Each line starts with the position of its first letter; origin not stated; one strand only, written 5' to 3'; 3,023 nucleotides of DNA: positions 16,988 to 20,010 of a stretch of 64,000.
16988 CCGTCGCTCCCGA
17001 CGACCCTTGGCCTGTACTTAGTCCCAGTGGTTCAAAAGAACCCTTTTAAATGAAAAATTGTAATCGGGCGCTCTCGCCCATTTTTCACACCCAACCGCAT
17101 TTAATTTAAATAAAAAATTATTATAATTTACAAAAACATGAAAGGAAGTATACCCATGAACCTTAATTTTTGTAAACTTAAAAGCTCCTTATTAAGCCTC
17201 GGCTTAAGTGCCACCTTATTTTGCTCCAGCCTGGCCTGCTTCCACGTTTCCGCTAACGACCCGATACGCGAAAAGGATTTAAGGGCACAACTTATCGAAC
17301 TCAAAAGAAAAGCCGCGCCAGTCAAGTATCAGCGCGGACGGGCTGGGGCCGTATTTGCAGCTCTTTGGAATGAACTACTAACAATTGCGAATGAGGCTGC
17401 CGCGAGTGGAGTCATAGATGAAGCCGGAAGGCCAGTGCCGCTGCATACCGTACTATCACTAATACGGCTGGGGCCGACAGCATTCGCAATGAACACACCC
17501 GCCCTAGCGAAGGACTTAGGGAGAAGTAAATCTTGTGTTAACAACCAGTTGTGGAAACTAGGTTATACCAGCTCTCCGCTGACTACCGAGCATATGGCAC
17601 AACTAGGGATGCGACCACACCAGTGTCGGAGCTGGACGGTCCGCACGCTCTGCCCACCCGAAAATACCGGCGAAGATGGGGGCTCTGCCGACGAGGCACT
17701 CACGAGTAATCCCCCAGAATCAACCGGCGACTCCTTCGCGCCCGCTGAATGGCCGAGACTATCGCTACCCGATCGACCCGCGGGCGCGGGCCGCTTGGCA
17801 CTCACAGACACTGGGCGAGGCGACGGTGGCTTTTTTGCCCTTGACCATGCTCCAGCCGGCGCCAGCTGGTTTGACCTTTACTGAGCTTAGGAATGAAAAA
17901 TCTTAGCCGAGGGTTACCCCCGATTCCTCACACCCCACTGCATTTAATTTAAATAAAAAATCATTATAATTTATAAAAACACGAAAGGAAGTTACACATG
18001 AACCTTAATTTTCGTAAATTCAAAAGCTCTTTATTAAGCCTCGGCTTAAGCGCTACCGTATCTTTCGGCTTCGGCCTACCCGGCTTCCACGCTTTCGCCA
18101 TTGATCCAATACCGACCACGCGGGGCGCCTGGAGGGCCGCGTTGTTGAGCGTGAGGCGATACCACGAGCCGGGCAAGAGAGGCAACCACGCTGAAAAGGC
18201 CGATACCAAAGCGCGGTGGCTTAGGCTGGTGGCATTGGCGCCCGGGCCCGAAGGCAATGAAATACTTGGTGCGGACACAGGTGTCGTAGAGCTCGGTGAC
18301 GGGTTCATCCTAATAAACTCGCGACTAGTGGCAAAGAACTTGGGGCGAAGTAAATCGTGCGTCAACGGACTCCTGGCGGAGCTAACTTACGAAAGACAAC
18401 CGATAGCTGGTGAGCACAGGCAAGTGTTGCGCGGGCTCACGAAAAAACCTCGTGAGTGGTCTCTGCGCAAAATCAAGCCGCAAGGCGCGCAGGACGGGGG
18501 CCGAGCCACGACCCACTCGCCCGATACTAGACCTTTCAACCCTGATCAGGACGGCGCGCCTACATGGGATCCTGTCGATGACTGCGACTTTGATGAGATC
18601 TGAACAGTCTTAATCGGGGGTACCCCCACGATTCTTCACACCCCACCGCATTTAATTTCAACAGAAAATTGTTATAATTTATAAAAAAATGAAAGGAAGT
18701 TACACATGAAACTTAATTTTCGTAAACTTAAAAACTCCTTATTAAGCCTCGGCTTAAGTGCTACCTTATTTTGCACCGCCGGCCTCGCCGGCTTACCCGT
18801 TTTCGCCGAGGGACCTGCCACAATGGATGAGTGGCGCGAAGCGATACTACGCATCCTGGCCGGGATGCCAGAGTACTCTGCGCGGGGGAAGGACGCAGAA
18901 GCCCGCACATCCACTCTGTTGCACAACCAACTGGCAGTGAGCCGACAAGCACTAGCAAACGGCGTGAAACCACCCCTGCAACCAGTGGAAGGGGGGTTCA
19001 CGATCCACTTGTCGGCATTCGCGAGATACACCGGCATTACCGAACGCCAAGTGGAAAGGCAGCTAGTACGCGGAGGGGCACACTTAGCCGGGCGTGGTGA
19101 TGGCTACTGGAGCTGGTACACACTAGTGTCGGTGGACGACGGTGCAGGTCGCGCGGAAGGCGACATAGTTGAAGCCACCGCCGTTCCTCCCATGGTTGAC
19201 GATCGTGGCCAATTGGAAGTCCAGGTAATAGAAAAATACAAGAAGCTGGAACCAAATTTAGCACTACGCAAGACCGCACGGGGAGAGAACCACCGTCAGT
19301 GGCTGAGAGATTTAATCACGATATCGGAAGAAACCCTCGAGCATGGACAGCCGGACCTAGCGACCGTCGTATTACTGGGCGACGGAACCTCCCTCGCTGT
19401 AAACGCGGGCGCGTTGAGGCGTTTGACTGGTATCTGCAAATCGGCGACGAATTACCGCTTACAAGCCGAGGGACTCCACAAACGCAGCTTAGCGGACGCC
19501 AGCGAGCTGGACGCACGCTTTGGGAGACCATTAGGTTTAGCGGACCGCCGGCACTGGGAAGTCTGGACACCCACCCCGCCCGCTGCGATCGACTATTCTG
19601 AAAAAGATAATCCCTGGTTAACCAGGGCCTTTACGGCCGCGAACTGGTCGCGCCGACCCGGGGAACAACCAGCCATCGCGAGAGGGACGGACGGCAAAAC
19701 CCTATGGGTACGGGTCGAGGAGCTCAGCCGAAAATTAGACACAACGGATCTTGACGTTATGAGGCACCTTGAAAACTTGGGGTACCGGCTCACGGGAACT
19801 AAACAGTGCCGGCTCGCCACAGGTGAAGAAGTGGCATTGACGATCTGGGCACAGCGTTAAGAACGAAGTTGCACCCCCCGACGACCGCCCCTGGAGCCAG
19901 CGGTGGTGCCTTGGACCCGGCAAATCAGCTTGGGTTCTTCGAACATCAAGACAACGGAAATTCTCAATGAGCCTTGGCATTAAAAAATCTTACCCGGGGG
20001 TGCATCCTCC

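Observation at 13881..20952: Tandem array of eight chimeric secreted-protein cassettes: conserved AT-rich head and tail, GC-rich hypervariable body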

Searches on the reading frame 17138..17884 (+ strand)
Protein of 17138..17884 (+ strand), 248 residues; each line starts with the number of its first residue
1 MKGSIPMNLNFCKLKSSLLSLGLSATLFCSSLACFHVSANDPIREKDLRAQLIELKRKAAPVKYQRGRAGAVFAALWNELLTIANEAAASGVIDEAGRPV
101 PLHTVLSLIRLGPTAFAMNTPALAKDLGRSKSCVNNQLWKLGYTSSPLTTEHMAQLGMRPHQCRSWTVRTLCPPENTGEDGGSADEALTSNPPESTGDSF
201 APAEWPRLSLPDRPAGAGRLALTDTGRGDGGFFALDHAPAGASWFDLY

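Call 8: search_protein_families(library=pfam, proteins=[window:17156-17884:+], max_evalue=1)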
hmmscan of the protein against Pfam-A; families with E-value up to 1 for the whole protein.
window:17156-17884:+ (242 aa): 1 family
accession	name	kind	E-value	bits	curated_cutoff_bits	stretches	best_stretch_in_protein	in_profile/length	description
PF10416.15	IBD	-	8.4e-08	32.7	25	1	105-164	60-125/128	Transcription-initiator DNA-binding domain IBD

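Call 11: find_encoding_contigs(protein=window:17138-17884:+, flank=10000, max_places=6)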
Protein window:17138-17884:+ (248 aa): no gene with exactly this product is on record in the collection.

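Call 20: search_solved_structures(query=A2, max_evalue=10, show_alignments=2)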
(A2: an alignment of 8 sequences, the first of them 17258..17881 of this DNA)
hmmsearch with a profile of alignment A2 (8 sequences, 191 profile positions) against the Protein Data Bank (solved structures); distinct sequences matched with E-value up to 10: 4.
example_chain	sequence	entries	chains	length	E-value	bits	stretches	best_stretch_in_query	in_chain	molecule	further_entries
5xll_A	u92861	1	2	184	1.1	12.3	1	125-170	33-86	Serine/threonine-protein kinase PknI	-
3ktb_A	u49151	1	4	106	1.2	12.3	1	58-127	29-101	Arsenical resistance operon trans-acting repressor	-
5xlm_A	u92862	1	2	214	1.7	11.8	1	126-170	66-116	Serine/threonine-protein kinase PknI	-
6n4n_C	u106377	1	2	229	6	10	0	24-78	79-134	Rosetta-designed danoprevir/NS3a complex reader 2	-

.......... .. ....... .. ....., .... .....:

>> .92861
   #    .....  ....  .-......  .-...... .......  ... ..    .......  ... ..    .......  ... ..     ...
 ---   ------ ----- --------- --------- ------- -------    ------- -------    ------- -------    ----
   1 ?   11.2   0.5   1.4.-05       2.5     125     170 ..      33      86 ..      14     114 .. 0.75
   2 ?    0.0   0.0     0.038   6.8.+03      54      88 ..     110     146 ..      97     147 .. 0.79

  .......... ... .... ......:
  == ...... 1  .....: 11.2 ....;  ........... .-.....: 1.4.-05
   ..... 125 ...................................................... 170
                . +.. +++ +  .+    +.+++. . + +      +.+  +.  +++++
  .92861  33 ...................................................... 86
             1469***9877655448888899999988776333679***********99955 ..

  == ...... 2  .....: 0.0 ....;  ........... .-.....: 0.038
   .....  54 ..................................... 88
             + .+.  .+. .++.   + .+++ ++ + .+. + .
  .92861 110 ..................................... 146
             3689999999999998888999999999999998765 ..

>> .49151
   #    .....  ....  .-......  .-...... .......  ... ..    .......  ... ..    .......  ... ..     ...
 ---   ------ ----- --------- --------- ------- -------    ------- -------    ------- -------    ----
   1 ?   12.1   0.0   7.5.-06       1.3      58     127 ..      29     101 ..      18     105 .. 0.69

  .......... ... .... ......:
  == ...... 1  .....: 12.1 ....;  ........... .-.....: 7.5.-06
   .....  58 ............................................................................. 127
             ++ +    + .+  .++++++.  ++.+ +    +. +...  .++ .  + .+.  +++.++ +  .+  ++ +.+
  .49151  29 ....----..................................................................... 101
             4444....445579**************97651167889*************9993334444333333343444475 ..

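Call 35: search_solved_structures(query=window:17258-17884:+, max_evalue=10, show_alignments=2)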
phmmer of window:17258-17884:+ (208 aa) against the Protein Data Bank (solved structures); distinct sequences matched with E-value up to 10: 0.

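Call 38: search_protein_representatives(alignment_id=A2)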
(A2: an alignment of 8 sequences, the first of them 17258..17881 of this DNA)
Query: 8 sequences, 191 profile positions. Proteins with E-value up to 0.001 (for the whole library): 35; up to 1e-10: 10; up to 1e-30: 7. The best 35 are listed.
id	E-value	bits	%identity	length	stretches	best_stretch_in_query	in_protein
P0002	1.6e-64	233.7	-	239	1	2-190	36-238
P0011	2.1e-55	203.9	-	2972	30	21-87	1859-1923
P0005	2.1e-47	177.8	-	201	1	2-168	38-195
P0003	2.3e-46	174.4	-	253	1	2-188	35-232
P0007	4.1e-43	163.8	-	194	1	2-173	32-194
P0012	1.4e-39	152.3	-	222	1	8-189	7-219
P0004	1.1e-36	142.9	-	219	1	1-168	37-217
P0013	5.8e-24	101.4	-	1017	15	63-127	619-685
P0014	2.0e-14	70.3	-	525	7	65-127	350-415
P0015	3.0e-11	59.9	-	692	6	65-127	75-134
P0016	4.9e-07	46.2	-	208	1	61-158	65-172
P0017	1.3e-06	44.8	-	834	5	80-115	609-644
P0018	2.1e-06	44.1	-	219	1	18-158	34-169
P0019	5.1e-06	42.9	-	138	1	74-163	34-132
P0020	5.4e-06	42.8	-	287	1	67-166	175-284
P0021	8.7e-06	42.1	-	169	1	65-142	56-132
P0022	8.8e-06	42.1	-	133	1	65-147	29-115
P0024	2.7e-05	40.5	-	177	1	75-168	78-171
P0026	3.4e-05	40.2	-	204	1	34-166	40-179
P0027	6.4e-05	39.3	-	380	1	18-104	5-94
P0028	7.3e-05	39.1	-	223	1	16-156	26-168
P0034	4.7e-04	36.5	-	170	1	26-150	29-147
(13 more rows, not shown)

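Call 40: list_cluster_members(proteins=[P0016, P0018, P0019, P0020, P0021, P0024, P0026, P0027, P0028, P0011])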
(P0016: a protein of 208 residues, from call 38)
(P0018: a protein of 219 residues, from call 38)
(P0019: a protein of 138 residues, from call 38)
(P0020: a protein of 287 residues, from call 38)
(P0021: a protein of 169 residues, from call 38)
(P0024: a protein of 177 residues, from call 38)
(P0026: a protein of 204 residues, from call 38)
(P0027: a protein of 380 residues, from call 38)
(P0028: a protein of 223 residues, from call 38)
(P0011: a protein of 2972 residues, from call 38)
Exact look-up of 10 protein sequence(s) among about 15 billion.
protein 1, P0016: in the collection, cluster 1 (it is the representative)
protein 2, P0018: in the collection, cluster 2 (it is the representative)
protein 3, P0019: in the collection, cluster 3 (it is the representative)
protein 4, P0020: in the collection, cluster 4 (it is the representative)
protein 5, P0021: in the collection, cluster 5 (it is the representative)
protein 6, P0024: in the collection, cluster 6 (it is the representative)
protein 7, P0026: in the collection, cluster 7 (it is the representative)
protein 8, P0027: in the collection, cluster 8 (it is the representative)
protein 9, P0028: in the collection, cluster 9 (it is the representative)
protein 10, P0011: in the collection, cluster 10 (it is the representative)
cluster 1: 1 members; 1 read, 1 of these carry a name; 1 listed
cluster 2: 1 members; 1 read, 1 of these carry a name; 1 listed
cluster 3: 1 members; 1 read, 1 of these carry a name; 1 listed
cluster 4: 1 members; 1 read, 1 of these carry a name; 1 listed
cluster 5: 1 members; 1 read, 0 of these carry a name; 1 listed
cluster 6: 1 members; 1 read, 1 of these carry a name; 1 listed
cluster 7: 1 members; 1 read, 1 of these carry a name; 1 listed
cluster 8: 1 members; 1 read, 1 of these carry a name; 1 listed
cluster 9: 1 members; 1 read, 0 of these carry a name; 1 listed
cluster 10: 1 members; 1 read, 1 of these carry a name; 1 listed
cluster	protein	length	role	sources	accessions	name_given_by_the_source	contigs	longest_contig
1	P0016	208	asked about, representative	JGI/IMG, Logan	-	hypothetical protein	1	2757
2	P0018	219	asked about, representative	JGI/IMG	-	hypothetical protein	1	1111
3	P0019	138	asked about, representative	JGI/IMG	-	uncharacterized protein YbcC (UPF0753/DUF2309 family)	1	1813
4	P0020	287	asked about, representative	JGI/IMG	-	hypothetical protein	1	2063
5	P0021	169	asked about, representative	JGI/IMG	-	-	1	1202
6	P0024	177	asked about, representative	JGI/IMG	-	hypothetical protein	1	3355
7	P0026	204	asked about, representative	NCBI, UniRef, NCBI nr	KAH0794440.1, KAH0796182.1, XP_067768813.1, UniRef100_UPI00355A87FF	hypothetical protein GPJ56_001733 [Histomonas meleagridis] | uncharacterized protein n=1 Tax=Histomonas meleagridis TaxID=135588 RepID=UPI00355A87FF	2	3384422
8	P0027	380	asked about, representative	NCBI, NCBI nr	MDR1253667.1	MAG: hypothetical protein LBJ95_01455 [Oscillospiraceae bacterium] | hypothetical protein [Oscillospiraceae bacterium]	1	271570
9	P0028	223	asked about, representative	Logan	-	-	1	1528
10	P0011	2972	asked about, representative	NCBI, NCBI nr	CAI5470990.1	unnamed protein product [Closterium sp. Yama58-4]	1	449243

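Call 41: find_encoding_contigs(protein=P0024, flank=5000, max_places=3)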
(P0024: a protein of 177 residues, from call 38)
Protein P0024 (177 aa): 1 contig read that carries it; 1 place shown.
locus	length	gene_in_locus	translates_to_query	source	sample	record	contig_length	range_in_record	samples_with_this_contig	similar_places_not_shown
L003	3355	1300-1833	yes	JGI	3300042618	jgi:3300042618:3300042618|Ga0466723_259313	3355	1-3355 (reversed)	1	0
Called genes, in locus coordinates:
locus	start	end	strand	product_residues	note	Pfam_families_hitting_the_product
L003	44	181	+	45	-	-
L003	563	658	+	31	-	-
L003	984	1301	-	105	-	-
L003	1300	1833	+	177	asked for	PF10416:IBD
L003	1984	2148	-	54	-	-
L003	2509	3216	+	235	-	-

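Call 42: find_encoding_contigs(protein=P0027, flank=8000, max_places=3)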
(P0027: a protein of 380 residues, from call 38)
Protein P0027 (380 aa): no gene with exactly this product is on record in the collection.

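Call 45: find_homologous_proteins(query=A4, max_evalue=0.001)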
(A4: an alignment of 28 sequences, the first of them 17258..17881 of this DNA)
Query A4 (28 sequences) (208 aa, profile of the alignment): 160 proteins with E <= 0.001 among 8000 candidates; the best 120 are listed.
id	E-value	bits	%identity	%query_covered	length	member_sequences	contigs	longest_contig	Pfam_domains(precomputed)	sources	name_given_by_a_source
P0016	1.9e-56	209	26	33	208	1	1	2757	PF10416.16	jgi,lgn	jgi:hypothetical protein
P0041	2.0e-50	190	30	25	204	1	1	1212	PF10416.16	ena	-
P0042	2.4e-49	186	30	25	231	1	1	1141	PF10416.16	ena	-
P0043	7.0e-49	185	26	63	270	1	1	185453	PF10416.16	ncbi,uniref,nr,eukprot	ncbi:hypothetical protein TRFO_06545 [Tritrichomonas foetus]|uniref:Initiator binding domain-contain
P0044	9.1e-49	184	29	29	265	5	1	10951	PF10416.16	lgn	-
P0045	6.7e-48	182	30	27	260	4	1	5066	PF10416.16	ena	-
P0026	8.2e-48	181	-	-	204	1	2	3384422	PF10416.16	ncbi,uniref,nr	ncbi:hypothetical protein GPJ56_001733 [Histomonas meleagridis]|uniref:uncharacterized protein n=1 T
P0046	8.5e-48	181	29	29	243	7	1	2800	PF10416.16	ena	-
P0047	3.3e-47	179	29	37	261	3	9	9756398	PF10416.16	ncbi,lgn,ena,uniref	ncbi:hypothetical protein M9Y10_014150 [Tritrichomonas musculus]|uniref:Initiator binding domain-con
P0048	4.8e-47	179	29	27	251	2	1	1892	PF10416.16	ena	-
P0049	6.9e-47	178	28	27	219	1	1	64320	PF10416.16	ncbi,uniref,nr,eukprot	ncbi:hypothetical protein TRFO_27001 [Tritrichomonas foetus]|uniref:Initiator binding domain-contain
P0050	1.1e-46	178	28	49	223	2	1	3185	PF10416.16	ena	-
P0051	1.2e-46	177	27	34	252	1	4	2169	PF10416.16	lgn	-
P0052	1.5e-46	177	26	28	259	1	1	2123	PF10416.16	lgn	-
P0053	2.2e-46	177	34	28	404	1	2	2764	PF10416.16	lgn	-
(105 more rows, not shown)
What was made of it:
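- Every named one is a parabasalid 'Initiator binding domain-containing protein' from Tritrichomonas foetus, T. musculus, Histomonas or Trichomonas vaginalis (call 45).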

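Call 49: search_solved_structures(query=A5, max_evalue=1, show_alignments=1)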
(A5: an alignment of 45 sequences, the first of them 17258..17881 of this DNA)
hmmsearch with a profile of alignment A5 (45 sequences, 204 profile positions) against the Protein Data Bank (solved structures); distinct sequences matched with E-value up to 1: 0.
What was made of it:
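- Sequence searches of the PDB found nothing (calls 20, 35, 49).
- Tried and rejected: A profile of the bodies, U5 alone and the broader profile all found nothing meaningful (calls 20, 35, 49).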

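Call 54: predict_structure(alignment_id=A5)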
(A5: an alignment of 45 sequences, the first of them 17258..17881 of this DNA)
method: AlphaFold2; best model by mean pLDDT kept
length: 208 residues; sequences in the alignment: 45
mean_pLDDT: 79.9   pTM: 0.63
mean pLDDT of the five models: 79.9, 79.5, 79.4, 78.9, 77.4
residues with pLDDT >= 90: 118; 70-90: 17; 50-70: 45; < 50: 28
segments of 3 or more residues with pLDDT < 50: 146-151, 181-194
pLDDT, mean of each block of 10 residues (from residue 1): 96 92 80 94 96 97 97 96 94 95 96 96 95 68 49 51 61 63 46 52 58
secondary structure, 60 per line:
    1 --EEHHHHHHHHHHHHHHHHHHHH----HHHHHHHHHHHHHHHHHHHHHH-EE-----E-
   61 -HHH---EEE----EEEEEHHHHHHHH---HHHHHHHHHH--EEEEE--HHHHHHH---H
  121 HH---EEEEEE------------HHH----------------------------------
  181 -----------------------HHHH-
elements in order: H5-24 H29-50 E68-70 E75-79 H80-87 H91-100 E103-107 H110-116 E126-131 H204-207

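Call 57: find_related_loci(query=A7, collection=genome_contigs, flank=10000)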
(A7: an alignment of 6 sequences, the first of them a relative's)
Query A7 (175 aa) in genome_contigs; peptide patterns used: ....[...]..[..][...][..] (x = any residue, [..] = any of these).
21 stretches matched a pattern, but none encodes a relative of the query by tblastn (E <= 1e-3).

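Call 58: fold_search(model_id=the predicted structure, library=pdb)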
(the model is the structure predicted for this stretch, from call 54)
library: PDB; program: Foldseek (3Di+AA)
matches with E <= 10: 99; with E <= 0.001: 0
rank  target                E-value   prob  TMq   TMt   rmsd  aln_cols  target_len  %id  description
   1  1pp7_U                2.8e-03  1.00  0.24  0.43   3.2        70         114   17  Crystal structure of the T. vaginalis Initiator binding protein bound to the ferredoxin Inr (released 2003-11-18)
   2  1pp8_F                8.4e-03  1.00  0.35  0.58   5.6       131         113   14  crystal structure of the T. vaginalis IBP39 Initiator binding domain (IBD) bound to the alpha-SCS Inr element (released 2003-11-18)
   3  3nfi_C                8.9e-03  1.00  0.23  0.23   2.6        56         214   20  Crystal structure of tandem winged helix domain of RNA polymerase I subunit A49 (released 2010-09-08)
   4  3nfi_A                8.9e-03  1.00  0.23  0.22   2.7        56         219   20  Crystal structure of tandem winged helix domain of RNA polymerase I subunit A49 (released 2010-09-08)
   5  1pp8_U                1.0e-02  0.99  0.33  0.55   5.4       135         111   13  crystal structure of the T. vaginalis IBP39 Initiator binding domain (IBD) bound to the alpha-SCS Inr element (released 2003-11-18)
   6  3nfh_A                1.1e-02  1.00  0.24  0.24   2.5        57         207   19  Crystal structure of tandem winged helix domain of RNA polymerase I subunit A49 (P4) (released 2010-09-08)
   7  1pp8_O                1.2e-02  1.00  0.23  0.47   2.7        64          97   19  crystal structure of the T. vaginalis IBP39 Initiator binding domain (IBD) bound to the alpha-SCS Inr element (released 2003-11-18)
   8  3nfh_B                1.2e-02  1.00  0.24  0.23   2.6        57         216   19  Crystal structure of tandem winged helix domain of RNA polymerase I subunit A49 (P4) (released 2010-09-08)
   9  3nfi_B                1.2e-02  1.00  0.23  0.21   2.7        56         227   20  Crystal structure of tandem winged helix domain of RNA polymerase I subunit A49 (released 2010-09-08)
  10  3nfi_D                1.2e-02  0.99  0.23  0.22   2.8        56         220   20  Crystal structure of tandem winged helix domain of RNA polymerase I subunit A49 (released 2010-09-08)
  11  3nfi_E                1.3e-02  1.00  0.23  0.23   2.6        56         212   20  Crystal structure of tandem winged helix domain of RNA polymerase I subunit A49 (released 2010-09-08)
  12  1pp8_M                1.5e-02  0.98  0.31  0.48   5.4       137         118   15  crystal structure of the T. vaginalis IBP39 Initiator binding domain (IBD) bound to the alpha-SCS Inr element (released 2003-11-18)
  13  5m64_M                1.7e-02  0.99  0.24  0.16   2.7        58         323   21  RNA Polymerase I elongation complex with A49 tandem winged helix domain (released 2016-12-21)
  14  5w66_M                2.2e-02  0.99  0.24  0.13   2.4        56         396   20  RNA polymerase I Initial Transcribing Complex State 3 (released 2017-07-26)
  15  1pp8_V                4.3e-02  1.00  0.23  0.46   2.7        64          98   19  crystal structure of the T. vaginalis IBP39 Initiator binding domain (IBD) bound to the alpha-SCS Inr element (released 2003-11-18)
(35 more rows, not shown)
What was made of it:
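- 17156..17884 (+): U5 coding sequence, 242 aa; Pfam IBD 32.7 bits. Model: residues 1-135 of the mature protein folded (pLDDT above 90), C-terminal acidic tail disordered. Calls 8, 54, 58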

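Call 78: find_encoding_contigs(protein=P0022, flank=5000, max_places=3)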
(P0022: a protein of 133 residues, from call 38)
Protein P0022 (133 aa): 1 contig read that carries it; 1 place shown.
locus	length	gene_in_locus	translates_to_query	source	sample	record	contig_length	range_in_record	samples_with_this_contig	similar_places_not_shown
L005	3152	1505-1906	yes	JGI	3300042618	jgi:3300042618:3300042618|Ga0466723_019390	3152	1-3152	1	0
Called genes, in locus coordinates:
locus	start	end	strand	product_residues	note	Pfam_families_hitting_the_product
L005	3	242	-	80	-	?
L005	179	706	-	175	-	-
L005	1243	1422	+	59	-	-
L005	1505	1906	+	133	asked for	PF10416:IBD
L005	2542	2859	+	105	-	-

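Call 79: find_encoding_contigs(protein=P0034, flank=5000, max_places=3)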
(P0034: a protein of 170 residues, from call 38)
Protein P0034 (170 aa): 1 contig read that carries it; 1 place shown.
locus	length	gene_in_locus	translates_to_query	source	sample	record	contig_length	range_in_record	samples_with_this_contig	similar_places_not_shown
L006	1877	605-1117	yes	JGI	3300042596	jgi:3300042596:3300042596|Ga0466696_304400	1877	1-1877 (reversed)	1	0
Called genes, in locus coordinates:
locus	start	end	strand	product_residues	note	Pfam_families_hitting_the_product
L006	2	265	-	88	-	?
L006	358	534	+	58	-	-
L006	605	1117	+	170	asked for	PF10416:IBD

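Call 84: search_protein_families(library=ncbifam, proteins=[window:17156-17884:+], max_evalue=0.01)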
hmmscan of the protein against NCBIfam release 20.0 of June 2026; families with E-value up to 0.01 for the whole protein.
window:17156-17884:+ (242 aa): 0 families

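Call 94: search_protein_families(library=phrogs, proteins=[window:17156-17884:+], max_evalue=0.01)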
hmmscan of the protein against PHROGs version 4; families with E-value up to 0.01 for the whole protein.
window:17156-17884:+ (242 aa): 0 families

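Call 95: search_protein_families(library=padloc, proteins=[window:17156-17884:+], max_evalue=0.01)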
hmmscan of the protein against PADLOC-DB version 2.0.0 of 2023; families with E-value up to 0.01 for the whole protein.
window:17156-17884:+ (242 aa): 0 families

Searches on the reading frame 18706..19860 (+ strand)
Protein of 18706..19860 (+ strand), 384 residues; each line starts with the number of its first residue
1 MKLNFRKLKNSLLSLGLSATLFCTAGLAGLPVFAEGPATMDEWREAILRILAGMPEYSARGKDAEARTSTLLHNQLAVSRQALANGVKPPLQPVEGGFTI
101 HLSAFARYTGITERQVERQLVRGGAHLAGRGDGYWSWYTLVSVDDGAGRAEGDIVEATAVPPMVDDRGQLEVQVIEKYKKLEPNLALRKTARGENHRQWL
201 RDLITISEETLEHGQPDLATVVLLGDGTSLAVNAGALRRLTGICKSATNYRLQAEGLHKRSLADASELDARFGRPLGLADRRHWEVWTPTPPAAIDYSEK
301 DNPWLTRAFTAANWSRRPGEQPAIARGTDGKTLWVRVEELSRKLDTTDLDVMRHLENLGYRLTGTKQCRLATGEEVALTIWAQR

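Call 8: search_protein_families(library=pfam, proteins=[window:18706-19860:+], max_evalue=1)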
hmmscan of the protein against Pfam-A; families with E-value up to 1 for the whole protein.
window:18706-19860:+ (384 aa): 2 families
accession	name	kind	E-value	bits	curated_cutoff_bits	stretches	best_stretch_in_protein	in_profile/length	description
PF10416.15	IBD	-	0.0073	16.7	25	1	225-259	61-93/128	Transcription-initiator DNA-binding domain IBD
PF04760.21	IF2_N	-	0.17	12.1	25.3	1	335-361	4-30/53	Translation initiation factor IF-2, N-terminal region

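Call 84: search_protein_families(library=ncbifam, proteins=[window:18706-19860:+], max_evalue=0.01)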
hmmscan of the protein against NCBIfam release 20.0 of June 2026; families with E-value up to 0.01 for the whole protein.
window:18706-19860:+ (384 aa): 0 families

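Call 94: search_protein_families(library=phrogs, proteins=[window:18706-19860:+], max_evalue=0.01)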
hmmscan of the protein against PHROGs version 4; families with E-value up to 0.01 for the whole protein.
window:18706-19860:+ (384 aa): 0 families

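Call 95: search_protein_families(library=padloc, proteins=[window:18706-19860:+], max_evalue=0.01)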
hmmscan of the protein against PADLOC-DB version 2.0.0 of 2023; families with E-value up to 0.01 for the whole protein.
window:18706-19860:+ (384 aa): 0 families
